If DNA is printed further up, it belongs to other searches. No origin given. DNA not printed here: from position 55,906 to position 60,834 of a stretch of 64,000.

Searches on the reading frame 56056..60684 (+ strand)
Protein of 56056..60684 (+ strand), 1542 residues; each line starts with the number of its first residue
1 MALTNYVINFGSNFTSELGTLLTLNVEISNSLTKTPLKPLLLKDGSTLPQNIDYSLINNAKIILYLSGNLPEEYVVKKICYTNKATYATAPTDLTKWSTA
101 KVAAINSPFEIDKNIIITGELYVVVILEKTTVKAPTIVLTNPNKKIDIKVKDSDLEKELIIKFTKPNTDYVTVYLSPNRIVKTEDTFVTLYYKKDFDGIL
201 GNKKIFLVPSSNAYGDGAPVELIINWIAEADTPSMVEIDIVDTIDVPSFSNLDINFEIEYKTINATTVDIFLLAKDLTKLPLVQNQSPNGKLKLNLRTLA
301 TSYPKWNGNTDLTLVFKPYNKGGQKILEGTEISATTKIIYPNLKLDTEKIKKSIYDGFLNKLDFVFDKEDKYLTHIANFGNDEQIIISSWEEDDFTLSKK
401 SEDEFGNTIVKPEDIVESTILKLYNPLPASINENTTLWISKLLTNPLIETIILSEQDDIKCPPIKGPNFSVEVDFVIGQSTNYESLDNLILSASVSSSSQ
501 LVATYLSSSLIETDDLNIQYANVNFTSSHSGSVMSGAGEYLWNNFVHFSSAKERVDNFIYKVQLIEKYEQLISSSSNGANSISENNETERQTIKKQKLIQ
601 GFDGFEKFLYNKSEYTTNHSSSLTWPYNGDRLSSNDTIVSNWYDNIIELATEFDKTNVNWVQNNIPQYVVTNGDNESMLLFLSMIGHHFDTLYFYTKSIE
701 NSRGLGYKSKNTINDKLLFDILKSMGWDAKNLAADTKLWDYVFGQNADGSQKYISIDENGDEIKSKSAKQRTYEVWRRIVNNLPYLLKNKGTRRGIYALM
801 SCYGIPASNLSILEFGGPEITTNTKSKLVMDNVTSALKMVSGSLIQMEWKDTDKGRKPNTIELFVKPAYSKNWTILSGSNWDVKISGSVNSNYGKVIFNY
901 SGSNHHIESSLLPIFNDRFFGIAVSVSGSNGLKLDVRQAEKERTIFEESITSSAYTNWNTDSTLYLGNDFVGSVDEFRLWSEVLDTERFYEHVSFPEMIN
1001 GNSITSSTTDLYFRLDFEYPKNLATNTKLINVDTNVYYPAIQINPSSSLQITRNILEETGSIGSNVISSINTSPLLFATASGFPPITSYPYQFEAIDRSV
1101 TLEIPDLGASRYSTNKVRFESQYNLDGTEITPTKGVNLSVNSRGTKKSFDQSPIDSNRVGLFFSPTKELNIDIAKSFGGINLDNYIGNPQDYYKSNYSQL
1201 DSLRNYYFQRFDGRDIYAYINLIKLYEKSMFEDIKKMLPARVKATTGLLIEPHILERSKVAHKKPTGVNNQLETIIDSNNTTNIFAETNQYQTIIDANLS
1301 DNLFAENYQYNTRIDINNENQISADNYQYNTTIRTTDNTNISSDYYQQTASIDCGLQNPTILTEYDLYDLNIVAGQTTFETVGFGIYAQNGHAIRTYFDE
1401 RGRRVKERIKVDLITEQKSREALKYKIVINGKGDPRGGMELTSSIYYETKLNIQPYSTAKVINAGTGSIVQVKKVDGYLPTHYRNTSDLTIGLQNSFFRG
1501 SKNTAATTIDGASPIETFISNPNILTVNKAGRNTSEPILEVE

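Call 13: search_protein_families(library=phrogs, proteins=[window:56056-60684:+], max_evalue=0.001)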
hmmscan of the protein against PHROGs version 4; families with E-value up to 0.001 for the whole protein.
window:56056-60684:+ (1542 aa): 0 families

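Call 51: search_dna_similar(query=window:56056-60684:+, collection=phages, mode=protein, max_rows=10, max_evalue=0.001)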
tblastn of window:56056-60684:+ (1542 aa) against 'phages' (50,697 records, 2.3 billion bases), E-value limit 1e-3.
Records with a match: 6; places in all: 6; records where one place covers at least 80% of the query: 0.
Best place of each record, by identity: <60% 6.
By first word of the organism name: Flavobacterium 4; Microcystis 1; uncultured 1.
By host as written in the record: Flavobacterium sp. LMO8 4; Microcystis elabens 1; - 1.
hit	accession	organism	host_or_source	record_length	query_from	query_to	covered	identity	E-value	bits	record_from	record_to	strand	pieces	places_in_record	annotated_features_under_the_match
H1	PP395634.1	Microcystis phage Mel-JY01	Microcystis elabens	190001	421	1260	54%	27.4%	5e-73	277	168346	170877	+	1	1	hypothetical protein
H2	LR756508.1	uncultured phage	metagenomic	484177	373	1264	51%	28.0%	5e-39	281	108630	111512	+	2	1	record has no annotation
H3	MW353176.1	Flavobacterium phage vB_FspM_immuto_3-5A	Flavobacterium sp. LMO8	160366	415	1310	36%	29.3%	5e-29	196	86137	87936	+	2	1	hypothetical protein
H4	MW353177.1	Flavobacterium phage vB_FspM_immuto_13-6C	Flavobacterium sp. LMO8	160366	415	1310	36%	29.3%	5e-29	196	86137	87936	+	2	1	hypothetical protein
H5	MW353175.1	Flavobacterium phage vB_FspM_immuto_2-6A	Flavobacterium sp. LMO8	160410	415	1310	36%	29.3%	5e-29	196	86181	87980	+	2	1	hypothetical protein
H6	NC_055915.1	Flavobacterium phage vB_FspM_immuto_2-6A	Flavobacterium sp. LMO8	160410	415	1310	36%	29.3%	5e-29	196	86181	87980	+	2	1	hypothetical protein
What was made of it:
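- Tried and rejected: Only a distant protein match to Flavobacterium phage immuto was found (call 51).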

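Call 52: search_protein_families(library=pfam, proteins=[window:56056-60684:+], max_evalue=0.001)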
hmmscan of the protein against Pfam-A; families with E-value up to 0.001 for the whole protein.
window:56056-60684:+ (1542 aa): 0 families
